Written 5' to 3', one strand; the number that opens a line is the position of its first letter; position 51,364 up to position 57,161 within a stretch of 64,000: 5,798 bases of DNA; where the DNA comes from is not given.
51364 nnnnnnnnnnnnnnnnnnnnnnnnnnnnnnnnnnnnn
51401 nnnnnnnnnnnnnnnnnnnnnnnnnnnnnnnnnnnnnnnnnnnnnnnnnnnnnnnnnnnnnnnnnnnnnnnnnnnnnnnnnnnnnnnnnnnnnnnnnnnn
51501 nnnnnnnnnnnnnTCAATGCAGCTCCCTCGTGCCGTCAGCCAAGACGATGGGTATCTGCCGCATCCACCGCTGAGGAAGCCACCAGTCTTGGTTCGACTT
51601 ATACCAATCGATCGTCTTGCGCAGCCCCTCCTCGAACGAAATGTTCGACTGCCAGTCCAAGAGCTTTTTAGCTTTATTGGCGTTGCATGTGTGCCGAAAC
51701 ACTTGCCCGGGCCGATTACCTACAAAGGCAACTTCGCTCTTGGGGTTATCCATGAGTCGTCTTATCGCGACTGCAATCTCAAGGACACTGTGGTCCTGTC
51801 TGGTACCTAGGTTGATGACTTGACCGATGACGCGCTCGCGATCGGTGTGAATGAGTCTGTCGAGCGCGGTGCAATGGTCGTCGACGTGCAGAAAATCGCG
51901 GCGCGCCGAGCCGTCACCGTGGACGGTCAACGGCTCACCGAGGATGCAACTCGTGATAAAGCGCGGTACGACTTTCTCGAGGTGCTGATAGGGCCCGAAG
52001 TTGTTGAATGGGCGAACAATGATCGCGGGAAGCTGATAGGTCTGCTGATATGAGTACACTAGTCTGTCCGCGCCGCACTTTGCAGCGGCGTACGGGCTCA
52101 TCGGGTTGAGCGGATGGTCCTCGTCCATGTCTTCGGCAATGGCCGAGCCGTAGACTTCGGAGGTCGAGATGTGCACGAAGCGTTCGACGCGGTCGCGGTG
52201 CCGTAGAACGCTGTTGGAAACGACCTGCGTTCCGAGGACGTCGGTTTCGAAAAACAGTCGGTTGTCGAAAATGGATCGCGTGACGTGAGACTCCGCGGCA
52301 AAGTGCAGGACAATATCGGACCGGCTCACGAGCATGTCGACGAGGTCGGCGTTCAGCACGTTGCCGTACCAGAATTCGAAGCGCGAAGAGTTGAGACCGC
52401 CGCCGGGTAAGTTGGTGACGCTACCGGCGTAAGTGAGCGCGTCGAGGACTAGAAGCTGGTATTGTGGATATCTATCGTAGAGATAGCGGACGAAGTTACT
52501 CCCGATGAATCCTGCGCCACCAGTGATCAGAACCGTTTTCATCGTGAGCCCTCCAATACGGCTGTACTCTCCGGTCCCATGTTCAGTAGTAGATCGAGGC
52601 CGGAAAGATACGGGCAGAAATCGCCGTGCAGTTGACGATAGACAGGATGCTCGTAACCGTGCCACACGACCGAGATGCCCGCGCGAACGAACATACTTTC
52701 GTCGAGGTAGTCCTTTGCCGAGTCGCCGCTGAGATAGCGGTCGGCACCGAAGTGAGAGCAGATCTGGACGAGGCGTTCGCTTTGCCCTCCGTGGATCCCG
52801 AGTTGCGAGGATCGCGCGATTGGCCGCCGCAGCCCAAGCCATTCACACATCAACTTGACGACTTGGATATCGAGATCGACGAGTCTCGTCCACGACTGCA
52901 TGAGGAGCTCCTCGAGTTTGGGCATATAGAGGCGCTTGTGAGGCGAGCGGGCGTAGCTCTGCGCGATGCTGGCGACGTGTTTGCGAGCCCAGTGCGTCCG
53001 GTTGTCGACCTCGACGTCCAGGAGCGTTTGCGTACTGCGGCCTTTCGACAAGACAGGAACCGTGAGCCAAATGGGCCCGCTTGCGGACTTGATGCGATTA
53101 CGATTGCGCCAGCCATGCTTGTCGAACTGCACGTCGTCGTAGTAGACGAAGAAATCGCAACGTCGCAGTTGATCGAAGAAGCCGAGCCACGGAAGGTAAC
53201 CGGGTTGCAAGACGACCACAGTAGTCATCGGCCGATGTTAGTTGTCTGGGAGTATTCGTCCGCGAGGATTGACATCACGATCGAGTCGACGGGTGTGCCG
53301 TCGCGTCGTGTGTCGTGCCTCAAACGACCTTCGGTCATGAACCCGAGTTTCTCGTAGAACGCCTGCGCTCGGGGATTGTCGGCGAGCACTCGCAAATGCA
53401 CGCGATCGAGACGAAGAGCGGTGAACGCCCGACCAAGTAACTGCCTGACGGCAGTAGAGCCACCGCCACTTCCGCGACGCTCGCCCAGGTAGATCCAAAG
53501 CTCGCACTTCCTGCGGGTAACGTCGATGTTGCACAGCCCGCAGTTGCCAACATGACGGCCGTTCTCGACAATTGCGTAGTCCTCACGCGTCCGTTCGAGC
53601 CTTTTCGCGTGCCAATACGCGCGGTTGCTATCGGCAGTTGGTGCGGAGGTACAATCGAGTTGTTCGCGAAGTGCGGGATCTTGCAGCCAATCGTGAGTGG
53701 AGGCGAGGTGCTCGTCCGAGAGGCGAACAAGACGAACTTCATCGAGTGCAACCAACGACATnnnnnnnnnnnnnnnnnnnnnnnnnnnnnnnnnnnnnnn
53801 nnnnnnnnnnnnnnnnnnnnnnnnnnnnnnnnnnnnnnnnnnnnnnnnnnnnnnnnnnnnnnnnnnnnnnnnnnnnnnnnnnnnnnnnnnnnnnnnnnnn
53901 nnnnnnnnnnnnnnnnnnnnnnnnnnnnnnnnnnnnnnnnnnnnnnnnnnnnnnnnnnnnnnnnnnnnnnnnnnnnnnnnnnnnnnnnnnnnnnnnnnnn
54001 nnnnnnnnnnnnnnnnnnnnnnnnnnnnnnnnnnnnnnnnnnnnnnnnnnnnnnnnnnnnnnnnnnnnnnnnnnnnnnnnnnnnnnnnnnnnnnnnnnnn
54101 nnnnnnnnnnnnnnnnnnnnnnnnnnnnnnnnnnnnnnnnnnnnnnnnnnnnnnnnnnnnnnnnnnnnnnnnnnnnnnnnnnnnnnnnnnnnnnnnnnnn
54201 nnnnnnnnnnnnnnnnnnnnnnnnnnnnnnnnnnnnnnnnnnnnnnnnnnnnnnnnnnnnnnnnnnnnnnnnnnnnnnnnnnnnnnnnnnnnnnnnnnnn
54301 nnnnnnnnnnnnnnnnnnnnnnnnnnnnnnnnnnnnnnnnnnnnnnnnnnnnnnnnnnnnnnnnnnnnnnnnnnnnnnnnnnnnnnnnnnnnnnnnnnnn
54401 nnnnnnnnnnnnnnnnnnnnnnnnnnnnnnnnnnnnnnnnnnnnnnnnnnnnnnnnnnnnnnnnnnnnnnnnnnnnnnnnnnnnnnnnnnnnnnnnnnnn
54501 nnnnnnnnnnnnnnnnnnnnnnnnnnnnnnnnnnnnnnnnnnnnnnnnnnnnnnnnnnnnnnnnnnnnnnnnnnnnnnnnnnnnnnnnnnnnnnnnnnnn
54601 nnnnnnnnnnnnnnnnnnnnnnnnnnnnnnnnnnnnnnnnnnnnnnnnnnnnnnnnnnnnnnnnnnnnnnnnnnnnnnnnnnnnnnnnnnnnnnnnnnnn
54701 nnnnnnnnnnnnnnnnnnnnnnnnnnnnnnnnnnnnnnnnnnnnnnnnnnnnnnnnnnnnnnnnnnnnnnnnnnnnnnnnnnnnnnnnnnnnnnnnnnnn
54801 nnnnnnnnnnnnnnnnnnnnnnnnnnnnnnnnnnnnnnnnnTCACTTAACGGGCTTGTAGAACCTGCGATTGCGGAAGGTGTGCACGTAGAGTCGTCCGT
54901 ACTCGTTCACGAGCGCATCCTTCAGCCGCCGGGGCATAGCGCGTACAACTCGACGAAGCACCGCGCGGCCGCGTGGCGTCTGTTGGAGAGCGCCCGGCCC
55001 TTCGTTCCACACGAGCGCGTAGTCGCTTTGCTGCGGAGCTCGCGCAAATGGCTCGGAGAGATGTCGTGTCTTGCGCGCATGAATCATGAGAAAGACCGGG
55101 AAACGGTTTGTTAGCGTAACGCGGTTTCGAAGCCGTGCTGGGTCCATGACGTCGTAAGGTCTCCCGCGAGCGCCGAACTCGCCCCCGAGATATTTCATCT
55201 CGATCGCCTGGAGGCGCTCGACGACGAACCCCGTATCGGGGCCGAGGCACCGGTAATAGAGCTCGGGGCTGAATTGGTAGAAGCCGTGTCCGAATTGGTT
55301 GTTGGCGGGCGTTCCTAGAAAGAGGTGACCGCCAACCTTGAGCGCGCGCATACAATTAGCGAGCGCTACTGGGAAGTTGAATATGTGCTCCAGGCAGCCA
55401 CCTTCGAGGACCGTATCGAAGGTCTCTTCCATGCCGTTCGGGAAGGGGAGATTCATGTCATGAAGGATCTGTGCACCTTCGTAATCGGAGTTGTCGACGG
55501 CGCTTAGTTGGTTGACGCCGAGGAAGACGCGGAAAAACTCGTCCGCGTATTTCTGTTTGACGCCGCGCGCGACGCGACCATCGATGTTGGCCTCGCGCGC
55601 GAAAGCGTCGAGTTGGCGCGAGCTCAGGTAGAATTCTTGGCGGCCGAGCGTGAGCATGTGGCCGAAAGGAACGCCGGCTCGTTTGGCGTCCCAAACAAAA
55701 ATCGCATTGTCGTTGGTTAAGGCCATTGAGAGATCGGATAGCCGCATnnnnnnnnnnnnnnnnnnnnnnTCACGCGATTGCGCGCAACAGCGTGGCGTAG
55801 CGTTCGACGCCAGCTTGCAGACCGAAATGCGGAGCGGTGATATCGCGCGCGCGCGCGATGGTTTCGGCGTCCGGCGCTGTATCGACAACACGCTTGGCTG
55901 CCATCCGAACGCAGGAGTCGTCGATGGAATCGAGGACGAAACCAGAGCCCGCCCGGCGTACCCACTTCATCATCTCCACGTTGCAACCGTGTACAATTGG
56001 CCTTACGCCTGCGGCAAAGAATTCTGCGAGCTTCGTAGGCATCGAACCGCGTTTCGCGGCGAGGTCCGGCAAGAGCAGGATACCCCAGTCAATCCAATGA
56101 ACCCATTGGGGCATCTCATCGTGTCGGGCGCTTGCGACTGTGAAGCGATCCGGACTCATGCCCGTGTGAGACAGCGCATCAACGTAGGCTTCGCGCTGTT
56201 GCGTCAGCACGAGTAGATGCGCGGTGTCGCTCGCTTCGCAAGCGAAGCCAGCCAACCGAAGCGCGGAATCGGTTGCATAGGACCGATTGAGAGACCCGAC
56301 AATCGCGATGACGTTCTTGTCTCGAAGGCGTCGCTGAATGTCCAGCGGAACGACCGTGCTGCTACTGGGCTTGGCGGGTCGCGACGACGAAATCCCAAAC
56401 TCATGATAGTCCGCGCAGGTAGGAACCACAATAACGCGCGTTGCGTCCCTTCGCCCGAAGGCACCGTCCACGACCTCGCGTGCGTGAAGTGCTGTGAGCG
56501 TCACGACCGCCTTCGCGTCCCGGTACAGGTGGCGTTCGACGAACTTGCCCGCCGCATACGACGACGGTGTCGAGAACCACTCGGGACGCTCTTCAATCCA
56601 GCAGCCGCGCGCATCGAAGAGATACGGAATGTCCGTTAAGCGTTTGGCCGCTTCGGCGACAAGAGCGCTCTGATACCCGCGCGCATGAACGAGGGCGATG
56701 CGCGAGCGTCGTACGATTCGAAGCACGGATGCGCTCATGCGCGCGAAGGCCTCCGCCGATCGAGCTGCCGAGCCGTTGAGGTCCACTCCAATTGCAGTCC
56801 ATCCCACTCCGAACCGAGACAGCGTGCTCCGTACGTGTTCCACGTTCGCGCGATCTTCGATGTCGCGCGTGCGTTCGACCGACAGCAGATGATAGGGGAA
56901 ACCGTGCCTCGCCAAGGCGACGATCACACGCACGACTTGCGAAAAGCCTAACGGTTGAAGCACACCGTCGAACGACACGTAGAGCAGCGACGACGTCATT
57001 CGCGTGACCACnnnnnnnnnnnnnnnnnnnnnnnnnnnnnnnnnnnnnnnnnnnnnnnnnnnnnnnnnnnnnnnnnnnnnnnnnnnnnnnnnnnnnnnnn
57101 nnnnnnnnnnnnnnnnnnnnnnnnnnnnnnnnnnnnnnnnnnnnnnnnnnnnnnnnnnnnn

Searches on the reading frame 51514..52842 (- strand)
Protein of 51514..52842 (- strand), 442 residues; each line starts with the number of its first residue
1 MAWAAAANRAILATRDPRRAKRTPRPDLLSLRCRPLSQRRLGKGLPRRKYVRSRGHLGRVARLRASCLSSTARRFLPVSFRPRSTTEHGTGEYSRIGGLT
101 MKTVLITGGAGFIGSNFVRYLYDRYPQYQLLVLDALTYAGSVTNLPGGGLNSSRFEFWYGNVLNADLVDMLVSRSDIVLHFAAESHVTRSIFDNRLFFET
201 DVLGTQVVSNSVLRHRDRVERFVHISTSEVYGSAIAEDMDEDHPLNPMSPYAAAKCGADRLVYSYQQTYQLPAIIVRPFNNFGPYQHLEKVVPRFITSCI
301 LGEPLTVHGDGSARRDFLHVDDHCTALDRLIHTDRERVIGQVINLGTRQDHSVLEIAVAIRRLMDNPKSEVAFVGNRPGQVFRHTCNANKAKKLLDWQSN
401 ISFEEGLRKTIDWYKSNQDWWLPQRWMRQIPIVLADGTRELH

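Call 11: search_protein_families(library=pfam, proteins=[window:51514-52842:-], max_evalue=0.00001)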
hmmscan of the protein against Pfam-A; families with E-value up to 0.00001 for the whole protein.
window:51514-52842:- (442 aa): 5 families
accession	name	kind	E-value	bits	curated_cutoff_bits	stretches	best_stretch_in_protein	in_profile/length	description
PF16363.11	GDP_Man_Dehyd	-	1.6e-66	225.5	27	1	105-410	1-332/332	GDP-mannose 4,6 dehydratase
PF01370.27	Epimerase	-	5.3e-58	196.7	20.9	1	104-346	1-240/240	NAD dependent epimerase/dehydratase family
PF01073.25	3Beta_HSD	-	1.4e-13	51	22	1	105-321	1-219/280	3-beta hydroxysteroid dehydrogenase/isomerase family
PF02719.21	Polysacc_synt_2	-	3.3e-12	46.7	20.2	1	104-380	1-267/293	Polysaccharide biosynthesis protein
PF07993.18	NAD_binding_4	-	8.6e-09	35.3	20.1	1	163-278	77-204/258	Male sterility protein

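Call 18: search_solved_structures(query=window:51514-52842:-, max_evalue=1e-20)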
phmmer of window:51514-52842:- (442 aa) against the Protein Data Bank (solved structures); distinct sequences matched with E-value up to 1e-20: 41.
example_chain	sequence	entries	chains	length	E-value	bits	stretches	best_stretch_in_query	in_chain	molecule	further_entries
6bi4_A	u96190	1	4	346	8e-79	268.7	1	103-424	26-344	dTDP-glucose 4,6-dehydratase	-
2hun_A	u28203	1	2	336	6.1e-72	246.1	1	104-424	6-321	336aa long hypothetical dTDP-glucose 4,6-dehydratase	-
1r66_A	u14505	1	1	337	1.9e-67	231.2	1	104-431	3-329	TDP-glucose-4,6-dehydratase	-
1r6d_A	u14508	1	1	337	3.7e-67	230.3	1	104-431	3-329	TDP-glucose-4,6-dehydratase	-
1kep_A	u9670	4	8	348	1.1e-63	218.8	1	101-425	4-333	dTDP-D-glucose 4,6-dehydratase | DTDP-GLUCOSE 4,6-DEHYDRATASE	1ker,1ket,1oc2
8shh_A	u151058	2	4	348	2.1e-61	211.3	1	101-426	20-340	dTDP-glucose 4,6-dehydratase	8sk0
1bxk_A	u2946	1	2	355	2.2e-58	201.4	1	101-422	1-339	PROTEIN (DTDP-GLUCOSE 4,6-DEHYDRATASE)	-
6vlo_A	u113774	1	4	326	3.6e-57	197.4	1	100-419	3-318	Putative dTDP-D-glucose 4,6-dehydratase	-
8du1_A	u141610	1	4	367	8.8e-57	196.1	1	101-420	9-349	dTDP-glucose 4,6-dehydratase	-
1g1a_A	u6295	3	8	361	2.4e-55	191.4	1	104-420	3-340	DTDP-D-GLUCOSE 4,6-DEHYDRATASE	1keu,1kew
6bwl_A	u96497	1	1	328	1.9e-42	148.9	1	104-416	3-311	Pal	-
6zl6_A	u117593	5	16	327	1.4e-40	142.7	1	104-416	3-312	Epimerase domain-containing protein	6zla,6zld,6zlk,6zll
6zlj_A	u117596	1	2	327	4.9e-40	140.9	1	104-416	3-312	Epimerase domain-containing protein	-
4lk3_A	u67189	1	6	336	1.1e-34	123.3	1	102-422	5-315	UDP-glucuronic acid decarboxylase 1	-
4gll_A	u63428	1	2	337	2.6e-34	122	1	102-422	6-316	UDP-glucuronic acid decarboxylase 1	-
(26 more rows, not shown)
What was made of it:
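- An RmlB-family SDR lies 8 kb away in the same locus (call 18).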

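Call 38: search_protein_families(library=ncbifam, proteins=[window:51514-52842:-], max_evalue=0.000001)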
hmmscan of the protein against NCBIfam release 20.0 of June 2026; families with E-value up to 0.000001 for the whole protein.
window:51514-52842:- (442 aa): 21 families
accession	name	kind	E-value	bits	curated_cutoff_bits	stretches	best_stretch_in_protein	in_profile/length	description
TIGR01181.1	dTDP_gluc_dehyt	equivalog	1.3e-99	333.4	365.1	1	104-422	2-319/321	dTDP-glucose 4,6-dehydratase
NF007490.0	PRK10084.1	subfamily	3.1e-61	207.3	649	1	104-420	3-340/361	dTDP-glucose 4,6-dehydratase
NF007582.0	PRK10217.1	equivalog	6.1e-61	206.5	698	1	101-422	1-339/355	dTDP-glucose 4,6-dehydratase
TIGR04180.1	EDH_00030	hypoth_equivalog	2.5e-52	177.8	475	1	104-401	1-296/297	NAD-dependent 4,6-dehydratase LegB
TIGR01179.1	galE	equivalog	3.6e-39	134.5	262.3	1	104-418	2-329/332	UDP-glucose 4-epimerase GalE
NF008872.0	PRK11908.1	equivalog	3.5e-25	88.8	294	1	101-417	1-338/349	bifunctional UDP-4-keto-pentose/UDP-xylose synthase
NF011728.1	PRK15181.1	equivalog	1e-22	80.6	760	1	99-415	13-338/348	Vi polysaccharide biosynthesis UDP-N-acetylglucosaminuronic acid C-4 epimerase TviC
TIGR02197.1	heptose_epim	equivalog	1.9e-22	79.8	274.6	1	104-416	1-315/316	ADP-glyceromanno-heptose 6-epimerase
NF005998.1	PRK08125.1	equivalog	6.2e-21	74.4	777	1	101-414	315-649/649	bifunctional UDP-4-amino-4-deoxy-L-arabinose formyltransferase/UDP-glucuronic acid oxidase ArnA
NF047922.1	GDPFucSynFcl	equivalog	2e-20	73.4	500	1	199-418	80-305/308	GDP-L-fucose synthase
NF007956.0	PRK10675.1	subfamily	5.6e-20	71.7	394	1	103-416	2-331/338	UDP-glucose 4-epimerase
TIGR02622.1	CDP_4_6_dhtase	equivalog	2.8e-19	69.4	278.45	1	101-417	4-333/352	CDP-glucose 4,6-dehydratase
TIGR01472.1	gmd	equivalog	2e-17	63.4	415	1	153-411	54-335/342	GDP-mannose 4,6-dehydratase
NF043036.1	ErythonDh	equivalog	8.6e-15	54.7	325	1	103-278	2-183/321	D-erythronate dehydrogenase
TIGR03466.1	HpnA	hypoth_equivalog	2.6e-14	52.9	367.65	1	103-286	2-175/327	hopanoid-associated sugar epimerase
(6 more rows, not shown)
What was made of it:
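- On dTDP-glucose 4,6-dehydratase (RmlB), for 51514-52542: 333.4 bits against a cut-off of 365.1 (call 38).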

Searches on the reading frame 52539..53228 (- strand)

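Call 11: search_protein_families(library=pfam, proteins=[window:52539-53228:-], max_evalue=0.00001)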
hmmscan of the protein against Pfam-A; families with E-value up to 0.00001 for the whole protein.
window:52539-53228:- (229 aa): 1 family
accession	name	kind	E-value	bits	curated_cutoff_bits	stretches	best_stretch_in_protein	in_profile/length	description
PF08889.16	WbqC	-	1.6e-75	254.2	21.3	1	8-222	1-216/218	WbqC-like protein family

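Call 38: search_protein_families(library=ncbifam, proteins=[window:52539-53228:-], max_evalue=0.000001)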
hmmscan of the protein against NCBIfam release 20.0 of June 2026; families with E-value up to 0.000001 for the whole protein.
window:52539-53228:- (229 aa): 0 families

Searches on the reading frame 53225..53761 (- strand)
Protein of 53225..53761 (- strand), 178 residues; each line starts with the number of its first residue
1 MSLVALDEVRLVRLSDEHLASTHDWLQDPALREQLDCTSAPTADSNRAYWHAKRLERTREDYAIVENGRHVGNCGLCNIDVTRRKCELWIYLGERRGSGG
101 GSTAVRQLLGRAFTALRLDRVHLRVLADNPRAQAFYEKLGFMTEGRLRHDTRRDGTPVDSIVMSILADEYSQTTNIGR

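Call 11: search_protein_families(library=pfam, proteins=[window:53225-53761:-], max_evalue=0.00001)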
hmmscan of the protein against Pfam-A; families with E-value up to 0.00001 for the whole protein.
window:53225-53761:- (178 aa): 2 families
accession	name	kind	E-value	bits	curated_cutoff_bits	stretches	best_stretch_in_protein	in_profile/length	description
PF13302.13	Acetyltransf_3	-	4.9e-18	66.6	25.4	1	9-141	2-137/138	Acetyltransferase (GNAT) domain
PF00583.31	Acetyltransf_1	-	1.3e-10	42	20.7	1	37-141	11-116/116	Acetyltransferase (GNAT) family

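Call 25: find_encoding_contigs(protein=window:53225-53761:-, flank=10000, max_places=2)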
Protein window:53225-53761:- (178 aa): 1 contig read that carries it; 1 place shown.
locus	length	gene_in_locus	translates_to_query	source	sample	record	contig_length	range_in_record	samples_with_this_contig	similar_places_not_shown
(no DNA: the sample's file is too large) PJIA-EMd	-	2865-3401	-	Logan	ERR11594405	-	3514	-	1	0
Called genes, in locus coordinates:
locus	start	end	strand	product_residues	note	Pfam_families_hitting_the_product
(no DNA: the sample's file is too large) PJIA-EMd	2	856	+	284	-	?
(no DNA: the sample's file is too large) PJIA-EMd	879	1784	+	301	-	-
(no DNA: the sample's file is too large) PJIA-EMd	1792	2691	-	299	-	-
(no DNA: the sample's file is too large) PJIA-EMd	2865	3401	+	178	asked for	PF13302:Acetyltransf_3, PF13420:Acetyltransf_4 (weak), PF00583:Acetyltransf_1, PF13508:Acetyltransf_7 (faint)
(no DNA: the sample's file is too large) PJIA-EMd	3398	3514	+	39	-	?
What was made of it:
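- Tried and rejected: The GNAT look-up returned only a short Logan contig without DNA (call 25).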

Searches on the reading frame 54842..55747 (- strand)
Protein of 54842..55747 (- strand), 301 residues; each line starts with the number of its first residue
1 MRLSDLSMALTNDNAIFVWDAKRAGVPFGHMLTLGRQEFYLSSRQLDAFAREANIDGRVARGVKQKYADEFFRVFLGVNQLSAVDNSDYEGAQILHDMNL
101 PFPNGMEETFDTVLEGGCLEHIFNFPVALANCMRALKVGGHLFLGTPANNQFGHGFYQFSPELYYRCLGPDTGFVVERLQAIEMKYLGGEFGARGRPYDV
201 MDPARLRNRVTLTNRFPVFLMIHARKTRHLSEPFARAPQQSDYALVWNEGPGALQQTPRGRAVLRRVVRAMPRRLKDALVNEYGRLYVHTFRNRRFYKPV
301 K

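Call 11: search_protein_families(library=pfam, proteins=[window:54842-55747:-], max_evalue=0.00001)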
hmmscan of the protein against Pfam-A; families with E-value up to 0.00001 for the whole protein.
window:54842-55747:- (301 aa): 0 families

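Call 38: search_protein_families(library=ncbifam, proteins=[window:54842-55747:-], max_evalue=0.000001)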
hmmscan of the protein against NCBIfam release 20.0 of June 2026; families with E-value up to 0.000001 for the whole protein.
window:54842-55747:- (301 aa): 0 families

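Call 58: search_protein_families(library=pfam, proteins=[window:54842-55747:-], max_evalue=0.05)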
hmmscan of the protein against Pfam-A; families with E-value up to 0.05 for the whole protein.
window:54842-55747:- (301 aa): 3 families
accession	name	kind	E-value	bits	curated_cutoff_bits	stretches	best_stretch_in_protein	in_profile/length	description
PF08241.18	Methyltransf_11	-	3.7e-05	24.7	21.2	1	96-144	49-95/95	Methyltransferase domain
PF08242.18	Methyltransf_12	-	0.00035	21.7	30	1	102-142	64-98/98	Methyltransferase domain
PF13489.12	Methyltransf_23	-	0.0063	16.7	27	1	99-151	74-123/164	Methyltransferase domain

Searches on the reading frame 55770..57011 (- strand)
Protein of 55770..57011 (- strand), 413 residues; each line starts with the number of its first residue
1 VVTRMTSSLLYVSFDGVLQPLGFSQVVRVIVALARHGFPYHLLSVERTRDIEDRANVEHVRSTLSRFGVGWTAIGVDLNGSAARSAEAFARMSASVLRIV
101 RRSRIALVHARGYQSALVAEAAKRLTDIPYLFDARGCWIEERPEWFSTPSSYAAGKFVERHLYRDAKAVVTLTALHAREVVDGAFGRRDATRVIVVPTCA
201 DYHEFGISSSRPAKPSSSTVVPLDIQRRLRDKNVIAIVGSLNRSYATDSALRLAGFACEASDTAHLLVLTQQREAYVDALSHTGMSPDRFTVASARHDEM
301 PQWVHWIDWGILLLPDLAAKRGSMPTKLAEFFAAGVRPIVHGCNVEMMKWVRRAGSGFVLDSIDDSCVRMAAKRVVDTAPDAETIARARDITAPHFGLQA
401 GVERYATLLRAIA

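Call 7: search_protein_families(library=pfam, proteins=[window:55770-57011:-])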
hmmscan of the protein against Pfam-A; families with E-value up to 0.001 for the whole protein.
window:55770-57011:- (413 aa): 2 families
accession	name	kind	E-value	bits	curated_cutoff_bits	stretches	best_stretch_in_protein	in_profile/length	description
PF13579.12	Glyco_trans_4_4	-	2.7e-12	47.7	29.7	1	26-197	7-156/158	Glycosyl transferase 4-like domain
PF13439.12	Glyco_transf_4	-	2.5e-07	31.3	28.5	1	26-201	8-167/170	Glycosyltransferase Family 4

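Call 8: search_protein_families(library=ncbifam, proteins=[window:55770-57011:-])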
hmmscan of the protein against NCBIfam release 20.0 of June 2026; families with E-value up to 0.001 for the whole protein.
window:55770-57011:- (413 aa): 0 families
